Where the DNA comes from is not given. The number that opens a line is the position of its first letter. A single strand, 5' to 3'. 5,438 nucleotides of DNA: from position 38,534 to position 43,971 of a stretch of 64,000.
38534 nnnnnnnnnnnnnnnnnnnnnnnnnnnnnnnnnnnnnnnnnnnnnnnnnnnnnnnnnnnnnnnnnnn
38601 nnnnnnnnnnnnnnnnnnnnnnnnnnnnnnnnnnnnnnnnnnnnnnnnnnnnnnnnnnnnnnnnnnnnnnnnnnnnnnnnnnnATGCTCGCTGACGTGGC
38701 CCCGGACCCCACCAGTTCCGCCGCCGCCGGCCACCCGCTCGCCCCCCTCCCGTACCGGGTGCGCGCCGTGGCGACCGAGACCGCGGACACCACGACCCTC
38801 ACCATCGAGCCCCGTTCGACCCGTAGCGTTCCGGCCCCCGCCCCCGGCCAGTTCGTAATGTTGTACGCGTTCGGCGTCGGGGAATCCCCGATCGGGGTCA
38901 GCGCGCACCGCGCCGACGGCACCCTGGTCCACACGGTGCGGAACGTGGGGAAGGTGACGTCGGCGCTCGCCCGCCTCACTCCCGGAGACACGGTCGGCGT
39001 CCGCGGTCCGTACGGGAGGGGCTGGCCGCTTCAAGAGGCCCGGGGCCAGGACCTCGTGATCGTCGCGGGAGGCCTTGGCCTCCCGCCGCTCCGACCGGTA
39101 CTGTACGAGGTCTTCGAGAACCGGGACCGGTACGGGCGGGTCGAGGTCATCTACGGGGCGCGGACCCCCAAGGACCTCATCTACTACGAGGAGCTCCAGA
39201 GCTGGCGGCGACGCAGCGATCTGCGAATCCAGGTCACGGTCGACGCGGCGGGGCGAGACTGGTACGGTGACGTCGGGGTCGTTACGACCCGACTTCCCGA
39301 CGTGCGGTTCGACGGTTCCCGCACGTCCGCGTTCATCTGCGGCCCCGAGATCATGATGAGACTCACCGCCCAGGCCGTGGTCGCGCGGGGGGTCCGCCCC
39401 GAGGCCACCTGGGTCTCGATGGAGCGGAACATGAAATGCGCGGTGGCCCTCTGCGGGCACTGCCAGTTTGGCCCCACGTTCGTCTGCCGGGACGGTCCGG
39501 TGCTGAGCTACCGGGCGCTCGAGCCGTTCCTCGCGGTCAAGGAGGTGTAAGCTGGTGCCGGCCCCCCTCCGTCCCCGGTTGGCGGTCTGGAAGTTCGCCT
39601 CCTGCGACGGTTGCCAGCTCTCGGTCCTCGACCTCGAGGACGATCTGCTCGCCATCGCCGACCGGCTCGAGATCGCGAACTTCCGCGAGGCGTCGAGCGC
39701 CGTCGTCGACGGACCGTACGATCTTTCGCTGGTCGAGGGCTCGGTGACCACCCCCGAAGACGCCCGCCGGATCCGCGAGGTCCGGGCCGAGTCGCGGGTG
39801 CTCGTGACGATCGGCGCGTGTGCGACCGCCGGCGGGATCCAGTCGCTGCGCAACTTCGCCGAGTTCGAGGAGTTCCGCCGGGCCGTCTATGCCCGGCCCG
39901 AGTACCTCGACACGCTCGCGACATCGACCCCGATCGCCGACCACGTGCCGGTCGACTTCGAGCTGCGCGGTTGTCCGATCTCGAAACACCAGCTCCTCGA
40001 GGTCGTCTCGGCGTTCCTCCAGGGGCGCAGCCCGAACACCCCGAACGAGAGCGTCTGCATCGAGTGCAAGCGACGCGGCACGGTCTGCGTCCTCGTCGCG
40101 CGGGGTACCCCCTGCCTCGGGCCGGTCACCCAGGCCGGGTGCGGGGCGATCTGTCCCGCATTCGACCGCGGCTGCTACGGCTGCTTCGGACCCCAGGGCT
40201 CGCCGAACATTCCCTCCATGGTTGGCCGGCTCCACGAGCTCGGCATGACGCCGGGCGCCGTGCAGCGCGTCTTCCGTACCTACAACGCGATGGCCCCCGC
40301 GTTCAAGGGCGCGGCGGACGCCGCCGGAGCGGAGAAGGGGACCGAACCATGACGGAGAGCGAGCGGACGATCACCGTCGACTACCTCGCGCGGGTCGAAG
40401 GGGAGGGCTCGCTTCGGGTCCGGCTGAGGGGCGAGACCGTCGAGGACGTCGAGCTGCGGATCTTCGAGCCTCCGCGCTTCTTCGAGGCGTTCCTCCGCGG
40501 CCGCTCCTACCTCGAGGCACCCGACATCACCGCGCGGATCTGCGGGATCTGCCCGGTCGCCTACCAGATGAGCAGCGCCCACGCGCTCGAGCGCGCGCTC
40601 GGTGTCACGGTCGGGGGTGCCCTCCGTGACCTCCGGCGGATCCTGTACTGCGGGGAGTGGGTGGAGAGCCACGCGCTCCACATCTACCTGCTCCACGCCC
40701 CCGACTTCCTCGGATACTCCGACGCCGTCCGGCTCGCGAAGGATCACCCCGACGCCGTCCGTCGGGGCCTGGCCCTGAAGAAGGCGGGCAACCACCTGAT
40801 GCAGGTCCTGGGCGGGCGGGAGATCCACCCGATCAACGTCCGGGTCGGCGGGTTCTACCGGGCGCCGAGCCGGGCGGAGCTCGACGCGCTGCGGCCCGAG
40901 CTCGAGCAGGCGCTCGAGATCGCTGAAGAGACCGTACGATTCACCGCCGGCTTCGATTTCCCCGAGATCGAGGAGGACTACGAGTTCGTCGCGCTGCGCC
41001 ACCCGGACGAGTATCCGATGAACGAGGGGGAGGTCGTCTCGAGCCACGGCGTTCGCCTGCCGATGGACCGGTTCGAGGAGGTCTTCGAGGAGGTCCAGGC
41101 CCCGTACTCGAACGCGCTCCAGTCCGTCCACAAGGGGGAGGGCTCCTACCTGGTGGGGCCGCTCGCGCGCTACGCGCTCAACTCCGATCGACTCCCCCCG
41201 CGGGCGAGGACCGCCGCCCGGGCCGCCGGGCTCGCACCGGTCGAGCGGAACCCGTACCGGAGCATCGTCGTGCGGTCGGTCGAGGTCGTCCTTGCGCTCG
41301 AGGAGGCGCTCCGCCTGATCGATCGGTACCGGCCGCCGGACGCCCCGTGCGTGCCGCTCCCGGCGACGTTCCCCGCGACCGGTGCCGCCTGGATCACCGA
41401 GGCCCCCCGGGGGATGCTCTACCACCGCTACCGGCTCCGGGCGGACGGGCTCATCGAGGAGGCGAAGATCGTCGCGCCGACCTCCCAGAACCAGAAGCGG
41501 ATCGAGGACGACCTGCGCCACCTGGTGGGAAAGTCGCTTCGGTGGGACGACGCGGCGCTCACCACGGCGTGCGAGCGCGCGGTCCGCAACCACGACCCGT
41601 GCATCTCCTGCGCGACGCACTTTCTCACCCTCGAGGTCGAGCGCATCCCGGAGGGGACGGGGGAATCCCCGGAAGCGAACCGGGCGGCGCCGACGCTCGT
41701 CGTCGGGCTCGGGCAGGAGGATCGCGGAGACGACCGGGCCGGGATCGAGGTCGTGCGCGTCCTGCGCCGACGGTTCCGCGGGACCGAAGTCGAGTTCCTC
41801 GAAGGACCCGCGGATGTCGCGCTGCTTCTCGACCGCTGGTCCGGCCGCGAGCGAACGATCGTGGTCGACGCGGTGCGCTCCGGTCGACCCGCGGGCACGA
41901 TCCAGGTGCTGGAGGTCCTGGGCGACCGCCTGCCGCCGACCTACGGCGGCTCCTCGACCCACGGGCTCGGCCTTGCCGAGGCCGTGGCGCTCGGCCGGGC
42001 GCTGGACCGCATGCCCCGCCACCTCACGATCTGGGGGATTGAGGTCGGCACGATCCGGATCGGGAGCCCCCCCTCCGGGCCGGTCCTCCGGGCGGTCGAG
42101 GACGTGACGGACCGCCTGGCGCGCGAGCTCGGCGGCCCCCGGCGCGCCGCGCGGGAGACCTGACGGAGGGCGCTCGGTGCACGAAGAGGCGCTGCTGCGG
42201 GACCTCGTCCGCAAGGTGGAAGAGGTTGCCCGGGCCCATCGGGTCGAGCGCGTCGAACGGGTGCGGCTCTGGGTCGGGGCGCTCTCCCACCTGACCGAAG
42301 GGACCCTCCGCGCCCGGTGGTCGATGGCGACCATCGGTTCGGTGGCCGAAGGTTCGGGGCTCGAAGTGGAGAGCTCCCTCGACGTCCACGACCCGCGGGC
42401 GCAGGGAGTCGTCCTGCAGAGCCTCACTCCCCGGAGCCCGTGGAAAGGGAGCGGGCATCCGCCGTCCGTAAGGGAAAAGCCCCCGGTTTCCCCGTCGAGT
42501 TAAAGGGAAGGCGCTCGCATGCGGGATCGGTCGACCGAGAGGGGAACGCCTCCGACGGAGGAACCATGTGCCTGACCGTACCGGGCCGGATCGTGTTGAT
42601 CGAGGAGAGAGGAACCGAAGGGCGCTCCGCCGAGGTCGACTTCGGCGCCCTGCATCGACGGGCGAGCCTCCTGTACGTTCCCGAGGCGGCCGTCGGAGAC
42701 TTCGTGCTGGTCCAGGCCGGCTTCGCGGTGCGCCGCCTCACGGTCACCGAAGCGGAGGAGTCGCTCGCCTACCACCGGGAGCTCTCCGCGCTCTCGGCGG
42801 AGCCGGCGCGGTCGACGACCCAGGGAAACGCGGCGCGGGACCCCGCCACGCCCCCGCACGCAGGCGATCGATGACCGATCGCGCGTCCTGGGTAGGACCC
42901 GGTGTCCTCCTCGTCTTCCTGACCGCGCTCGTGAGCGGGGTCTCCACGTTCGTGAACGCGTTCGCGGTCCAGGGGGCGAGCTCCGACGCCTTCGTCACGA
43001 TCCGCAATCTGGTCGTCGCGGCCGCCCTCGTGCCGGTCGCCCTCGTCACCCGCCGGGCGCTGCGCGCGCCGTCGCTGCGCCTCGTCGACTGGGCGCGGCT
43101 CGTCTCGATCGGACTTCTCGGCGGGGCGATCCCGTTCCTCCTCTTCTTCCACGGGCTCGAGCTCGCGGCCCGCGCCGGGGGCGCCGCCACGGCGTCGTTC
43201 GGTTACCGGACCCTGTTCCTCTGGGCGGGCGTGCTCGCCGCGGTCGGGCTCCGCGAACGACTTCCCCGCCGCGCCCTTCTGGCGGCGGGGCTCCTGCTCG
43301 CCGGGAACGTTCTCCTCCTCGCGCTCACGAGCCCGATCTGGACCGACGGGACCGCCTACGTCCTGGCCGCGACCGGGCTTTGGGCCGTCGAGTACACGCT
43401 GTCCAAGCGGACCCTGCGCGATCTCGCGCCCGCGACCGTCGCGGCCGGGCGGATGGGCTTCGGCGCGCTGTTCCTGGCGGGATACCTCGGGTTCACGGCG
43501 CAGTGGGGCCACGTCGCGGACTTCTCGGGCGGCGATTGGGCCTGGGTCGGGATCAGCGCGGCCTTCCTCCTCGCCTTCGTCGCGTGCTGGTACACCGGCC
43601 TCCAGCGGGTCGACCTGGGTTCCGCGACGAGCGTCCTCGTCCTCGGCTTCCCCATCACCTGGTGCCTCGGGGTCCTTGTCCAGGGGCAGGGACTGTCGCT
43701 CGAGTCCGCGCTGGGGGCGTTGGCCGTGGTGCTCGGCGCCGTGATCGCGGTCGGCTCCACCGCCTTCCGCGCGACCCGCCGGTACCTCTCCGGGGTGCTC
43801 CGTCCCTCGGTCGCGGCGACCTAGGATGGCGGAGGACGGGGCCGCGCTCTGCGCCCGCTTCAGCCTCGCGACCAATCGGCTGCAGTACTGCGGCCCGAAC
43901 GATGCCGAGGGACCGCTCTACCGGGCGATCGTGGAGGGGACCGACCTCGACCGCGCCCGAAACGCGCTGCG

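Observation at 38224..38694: Cyclic-nucleotide-binding-domain protein translationally coupled inside the hydrogenase operon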

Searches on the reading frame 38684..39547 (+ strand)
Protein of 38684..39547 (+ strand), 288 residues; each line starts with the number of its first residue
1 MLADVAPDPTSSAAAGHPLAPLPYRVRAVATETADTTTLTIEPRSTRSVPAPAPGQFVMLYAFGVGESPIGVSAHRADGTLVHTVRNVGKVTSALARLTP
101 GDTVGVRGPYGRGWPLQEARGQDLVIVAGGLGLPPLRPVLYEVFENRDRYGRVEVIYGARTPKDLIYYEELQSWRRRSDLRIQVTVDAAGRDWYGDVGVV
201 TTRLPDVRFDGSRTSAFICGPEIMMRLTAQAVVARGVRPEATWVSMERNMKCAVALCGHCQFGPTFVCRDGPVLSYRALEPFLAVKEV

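Call 11: search_protein_families(library=pfam, proteins=[window:38684-39547:+], max_evalue=0.01)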
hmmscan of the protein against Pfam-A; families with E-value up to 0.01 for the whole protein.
window:38684-39547:+ (288 aa): 4 families
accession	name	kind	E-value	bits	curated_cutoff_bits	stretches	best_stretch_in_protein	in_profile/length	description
PF00175.26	NAD_binding_1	-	1.8e-15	58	22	1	127-229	2-108/109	Oxidoreductase NAD-binding domain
PF10418.14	DHODB_Fe-S_bind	-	3.3e-06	27.1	23.9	1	247-279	1-40/41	Iron-sulfur cluster binding domain of dihydroorotate dehydrogenase B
PF00970.30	FAD_binding_6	-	0.00099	19.8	21.1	1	30-112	8-96/99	Oxidoreductase FAD-binding domain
PF08030.17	NAD_binding_6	-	0.0028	18.2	22.2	0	123-169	3-53/156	Ferric reductase NAD binding domain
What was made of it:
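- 38684..39550 (+): Hydrogenase gamma subunit (FAD/NAD(P) plus FeS; HydG/AsrB-like), 288 aa. Its first 11 nt overlap the end of the CNB gene. Pfam NAD_binding_1 and DHODB_Fe-S_bind, with FAD_binding_6 just below threshold (call 11).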

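Call 67: search_protein_families(library=ncbifam, proteins=[window:38684-39547:+], max_evalue=0.001)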
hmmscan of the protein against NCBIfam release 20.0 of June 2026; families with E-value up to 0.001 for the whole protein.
window:38684-39547:+ (288 aa): 27 families (the best 25 are shown)
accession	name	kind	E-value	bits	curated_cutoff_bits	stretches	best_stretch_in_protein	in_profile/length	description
TIGR02911.1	sulfite_red_B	equivalog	3.1e-58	196.9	288.6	1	53-277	32-254/261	anaerobic sulfite reductase subunit AsrB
NF006220.0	PRK08345.1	subfamily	1.2e-57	195.4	395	1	53-276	44-284/294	cytochrome-c3 hydrogenase subunit gamma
NF040835.1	sulfhyd_HydG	equivalog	2.3e-50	171.5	650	1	53-276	51-281/292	NADPH-dependent hydrogenase/sulfhydrogenase 1 subunit gamma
NF000796.0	PRK00054.1-1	equivalog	1e-47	162.5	224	1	25-279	7-235/254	dihydroorotate dehydrogenase electron transfer subunit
NF040830.1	sulfhyd_ShyC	equivalog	3.8e-42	144.4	600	1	53-277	40-279/288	NAD(P)-dependent hydrogenase/sulfhydrogenase 2 subunit gamma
NF000798.0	PRK00054.1-3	equivalog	5.4e-21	75.3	219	1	53-275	32-238/244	dihydroorotate dehydrogenase electron transfer subunit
NF004862.0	PRK06222.1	subfamily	7.7e-21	74.8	220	1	53-274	29-243/281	sulfide/dihydroorotate dehydrogenase-like FAD/NAD-binding protein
NF009414.0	PRK12778.1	equivalog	1.7e-17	63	1103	1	52-273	28-242/752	bifunctional dihydroorotate dehydrogenase B NAD binding subunit/NADPH-dependent glutamate synthase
NF000799.0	PRK00054.1-4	equivalog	1.8e-17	63.3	314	1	79-274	65-251/258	dihydroorotate dehydrogenase electron transfer subunit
NF040810.1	BenC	equivalog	2.2e-16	59.9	430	1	19-243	102-326/333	benzoate 1,2-dioxygenase electron transfer component BenC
NF009415.0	PRK12779.1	equivalog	1.2e-14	53.2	1519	1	51-262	676-893/944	putative bifunctional glutamate synthase subunit beta/2-polyprenylphenol hydroxylase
NF000797.0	PRK00054.1-2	equivalog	5.4e-14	52.1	270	1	77-274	73-260/267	dihydroorotate dehydrogenase electron transfer subunit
NF009413.0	PRK12775.1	equivalog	9.5e-14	50.2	1895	1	48-273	24-242/1006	putative trifunctional 2-polyprenylphenol hydroxylase/glutamate synthase subunit beta/ferritin domain-containing protein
NF045803.1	MethMoxFADbindMmoC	equivalog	1.6e-13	50.1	500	1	54-243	142-336/343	aromatic/alkene monooxygenase hydroxylase FAD-binding subunit MmoC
NF058606.1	GlBtMonoRdsGbcB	equivalog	2.8e-11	42.9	500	1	89-229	86-229/362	glycine betaine monooxygenase reductase subunit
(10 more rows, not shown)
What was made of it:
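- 38684..39550 (+): NCBIfam AsrB/HydG-like, below the equivalog cut-offs (call 67).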

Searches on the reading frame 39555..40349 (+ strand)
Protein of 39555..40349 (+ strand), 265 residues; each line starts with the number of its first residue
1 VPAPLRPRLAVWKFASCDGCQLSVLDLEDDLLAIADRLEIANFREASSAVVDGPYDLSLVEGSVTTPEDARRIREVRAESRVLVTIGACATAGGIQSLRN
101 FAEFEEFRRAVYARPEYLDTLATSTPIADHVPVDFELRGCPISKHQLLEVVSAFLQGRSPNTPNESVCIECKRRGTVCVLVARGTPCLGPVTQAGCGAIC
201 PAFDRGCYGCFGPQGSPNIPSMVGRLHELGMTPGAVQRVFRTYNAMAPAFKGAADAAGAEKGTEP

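Call 11: search_protein_families(library=pfam, proteins=[window:39555-40349:+], max_evalue=0.01)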
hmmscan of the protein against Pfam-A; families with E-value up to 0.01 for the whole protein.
window:39555-40349:+ (265 aa): 1 family
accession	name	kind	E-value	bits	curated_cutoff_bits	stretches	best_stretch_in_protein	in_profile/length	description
PF01058.29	Oxidored_q6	-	9.4e-23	80.8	27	1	17-153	1-127/128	NADH ubiquinone oxidoreductase, 20 Kd subunit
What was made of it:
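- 39555..40352 (+): Hydrogenase delta (small) subunit, 265 aa. Pfam Oxidored_q6 E=9.4e-23 (call 11).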

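Call 67: search_protein_families(library=ncbifam, proteins=[window:39555-40349:+], max_evalue=0.001)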
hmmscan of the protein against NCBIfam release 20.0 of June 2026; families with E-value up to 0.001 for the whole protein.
window:39555-40349:+ (265 aa): 7 families
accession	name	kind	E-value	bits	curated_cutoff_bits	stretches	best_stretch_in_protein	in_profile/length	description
NF040831.1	sulfhyd_ShyD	equivalog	3e-51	174.3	460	1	8-244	2-238/240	NAD(P)-dependent hydrogenase/sulfhydrogenase 2 subunit delta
NF040836.1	sulfhyd_HydD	equivalog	6e-48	163.3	500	1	8-249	7-250/261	NADPH-dependent hydrogenase/sulfhydrogenase 1 subunit delta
NF045875.1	F420_non_VhuG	exception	6.3e-30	104.4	450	2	8-174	6-183/286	F420-non-reducing hydrogenase subunit VhuG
TIGR03294.1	FrhG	equivalog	1.1e-12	48.2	245.5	1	9-159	4-145/228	coenzyme F420 hydrogenase subunit gamma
NF011390.0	PRK14815.1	equivalog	0.00016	21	281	0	35-96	54-117/183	NADH dehydrogenase subunit B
NF011395.0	PRK14820.1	equivalog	0.00045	20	263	0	35-96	54-117/180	NADH-quinone oxidoreductase subunit B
NF011392.0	PRK14817.1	equivalog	0.00079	19.2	271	0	49-103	71-125/182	NADH-quinone oxidoreductase subunit B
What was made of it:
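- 39555..40352 (+): Best NCBIfam matches are sulfhyd_ShyD/HydD, below the equivalog cut-offs (call 67).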

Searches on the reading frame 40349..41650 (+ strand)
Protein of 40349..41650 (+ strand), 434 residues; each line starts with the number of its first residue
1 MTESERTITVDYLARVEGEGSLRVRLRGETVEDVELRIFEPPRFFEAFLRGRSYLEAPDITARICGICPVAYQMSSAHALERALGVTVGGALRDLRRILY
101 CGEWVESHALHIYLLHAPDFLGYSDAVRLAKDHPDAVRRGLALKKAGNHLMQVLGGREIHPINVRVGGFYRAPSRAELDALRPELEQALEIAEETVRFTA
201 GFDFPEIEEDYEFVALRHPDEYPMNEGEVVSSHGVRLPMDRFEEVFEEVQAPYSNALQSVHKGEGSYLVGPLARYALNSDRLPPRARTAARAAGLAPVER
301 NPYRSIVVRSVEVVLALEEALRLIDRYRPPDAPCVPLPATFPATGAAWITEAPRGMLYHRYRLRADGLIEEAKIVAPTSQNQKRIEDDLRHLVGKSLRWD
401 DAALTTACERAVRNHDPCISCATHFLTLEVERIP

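Call 39: search_solved_structures(query=window:40349-41650:+, max_evalue=1e-10)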
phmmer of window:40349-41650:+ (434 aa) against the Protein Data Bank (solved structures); distinct sequences matched with E-value up to 1e-10: 65 (the best 60 are shown).
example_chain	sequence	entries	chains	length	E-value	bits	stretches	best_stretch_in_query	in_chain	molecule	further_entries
9nez_D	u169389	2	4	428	6.5e-69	236.3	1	7-427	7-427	Sulfhydrogenase 1 subunit alpha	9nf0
9e15_B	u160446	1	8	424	3.3e-68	234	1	7-424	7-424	Sulfhydrogenase 1 subunit alpha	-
9e1j_B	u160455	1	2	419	4.4e-68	233.6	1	8-424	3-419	Sulfhydrogenase 1 subunit alpha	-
5yxy_A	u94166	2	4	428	1.3e-65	225.5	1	7-426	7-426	Cytosolic NiFe-hydrogenase, alpha subunit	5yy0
5odc_F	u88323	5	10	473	4.4e-46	161.1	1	8-428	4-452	Methyl-viologen reducing hydrogenase subunit A | Methyl-viologen reducing hydrogenase, subunit A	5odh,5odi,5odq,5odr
7t2r_D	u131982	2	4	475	1.4e-45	159.5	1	9-426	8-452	NiFe hydrogenase large subunit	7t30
5xf9_D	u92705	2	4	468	2.3e-39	139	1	5-424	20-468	NAD-reducing hydrogenase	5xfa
9sw2_F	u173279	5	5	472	5.1e-39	137.8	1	8-200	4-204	F420-non-reducing hydrogenase subunit A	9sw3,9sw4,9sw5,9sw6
9sfi_g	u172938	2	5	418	2.1e-33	119.3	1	8-196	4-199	Coenzyme F420-reducing hydrogenase, alpha subunit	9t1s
5jsu_B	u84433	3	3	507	1.5e-25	93.5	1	6-205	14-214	Periplasmic [NiFeSe] hydrogenase, large subunit, selenocysteine-containing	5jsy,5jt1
5jsh_B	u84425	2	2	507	4.8e-24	88.5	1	6-205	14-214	Periplasmic [NiFeSe] hydrogenase, large subunit, selenocysteine-containing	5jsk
6qgt_A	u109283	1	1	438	7.8e-24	87.8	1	8-198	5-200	F420-reducing hydrogenase, subunit alpha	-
6qgr_A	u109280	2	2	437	8.7e-24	87.7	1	8-198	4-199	Coenzyme F420 hydrogenase subunit alpha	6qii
6z8m_B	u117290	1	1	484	2.6e-23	86.1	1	6-205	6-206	Periplasmic [NiFeSe] hydrogenase, large subunit, selenocysteine-containing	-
6ruc_B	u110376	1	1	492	2.8e-23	86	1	6-205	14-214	Periplasmic [NiFeSe] hydrogenase, large subunit, selenocysteine-containing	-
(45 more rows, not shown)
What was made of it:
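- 40349..42163 (+): [NiFe] large subunit (alpha) read through in frame into a HycI-type maturation protease: one 604-aa ORF. PDB 9nez_D sulfhydrogenase 1 alpha E=6.5e-69 (call 39).
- On Group 3b [NiFe]-hydrogenase operon (context): 9nez_D E=6.5e-69 (call 39).
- Closest known: Pyrococcus furiosus sulfhydrogenase I. Same: P. furiosus SHI alpha (9nez_D, 9e15, 9e1j) gives E about 1e-68 to 1e-69, and T. kodakarensis cytosolic NiFe-hydrogenase alpha (5yxy) gives 1.3e-65 (call 39).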

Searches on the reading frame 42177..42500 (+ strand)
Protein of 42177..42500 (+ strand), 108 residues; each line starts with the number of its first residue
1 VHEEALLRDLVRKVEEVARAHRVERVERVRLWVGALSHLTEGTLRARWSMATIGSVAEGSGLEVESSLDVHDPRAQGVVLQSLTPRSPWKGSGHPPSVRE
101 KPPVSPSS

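Call 71: search_protein_families(library=pfam, proteins=[window:42177-42500:+], max_evalue=0.01)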
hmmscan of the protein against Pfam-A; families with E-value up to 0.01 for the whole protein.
window:42177-42500:+ (108 aa): 1 family
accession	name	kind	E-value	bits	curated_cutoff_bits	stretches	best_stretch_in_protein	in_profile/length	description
PF01155.25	HypA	-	1.5e-11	44.8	28.9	1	1-66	1-66/112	Hydrogenase/urease nickel incorporation, metallochaperone, hypA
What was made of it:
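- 42177..42503 (+): HypA nickel metallochaperone; end of the hydrogenase cluster. Pfam HypA E=1.5e-11 (call 71).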

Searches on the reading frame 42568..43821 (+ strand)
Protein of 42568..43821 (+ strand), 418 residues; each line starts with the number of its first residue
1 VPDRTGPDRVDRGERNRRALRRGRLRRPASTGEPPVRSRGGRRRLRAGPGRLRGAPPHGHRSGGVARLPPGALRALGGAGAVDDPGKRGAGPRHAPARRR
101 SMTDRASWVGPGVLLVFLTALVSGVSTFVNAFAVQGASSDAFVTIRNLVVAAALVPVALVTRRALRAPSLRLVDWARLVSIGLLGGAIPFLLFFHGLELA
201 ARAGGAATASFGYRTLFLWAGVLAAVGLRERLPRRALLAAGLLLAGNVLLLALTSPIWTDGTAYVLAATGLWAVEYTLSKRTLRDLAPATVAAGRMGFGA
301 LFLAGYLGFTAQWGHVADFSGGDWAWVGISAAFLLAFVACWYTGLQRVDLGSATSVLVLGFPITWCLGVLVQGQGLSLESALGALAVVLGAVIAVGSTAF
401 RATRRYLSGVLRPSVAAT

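Call 11: search_protein_families(library=pfam, proteins=[window:42568-43821:+], max_evalue=0.01)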
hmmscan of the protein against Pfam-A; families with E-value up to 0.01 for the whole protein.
window:42568-43821:+ (418 aa): 1 family
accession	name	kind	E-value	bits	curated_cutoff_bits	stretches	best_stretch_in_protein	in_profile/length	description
PF00892.27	EamA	-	1.1e-26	94.1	28.2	2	263-394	5-133/135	EamA-like transporter family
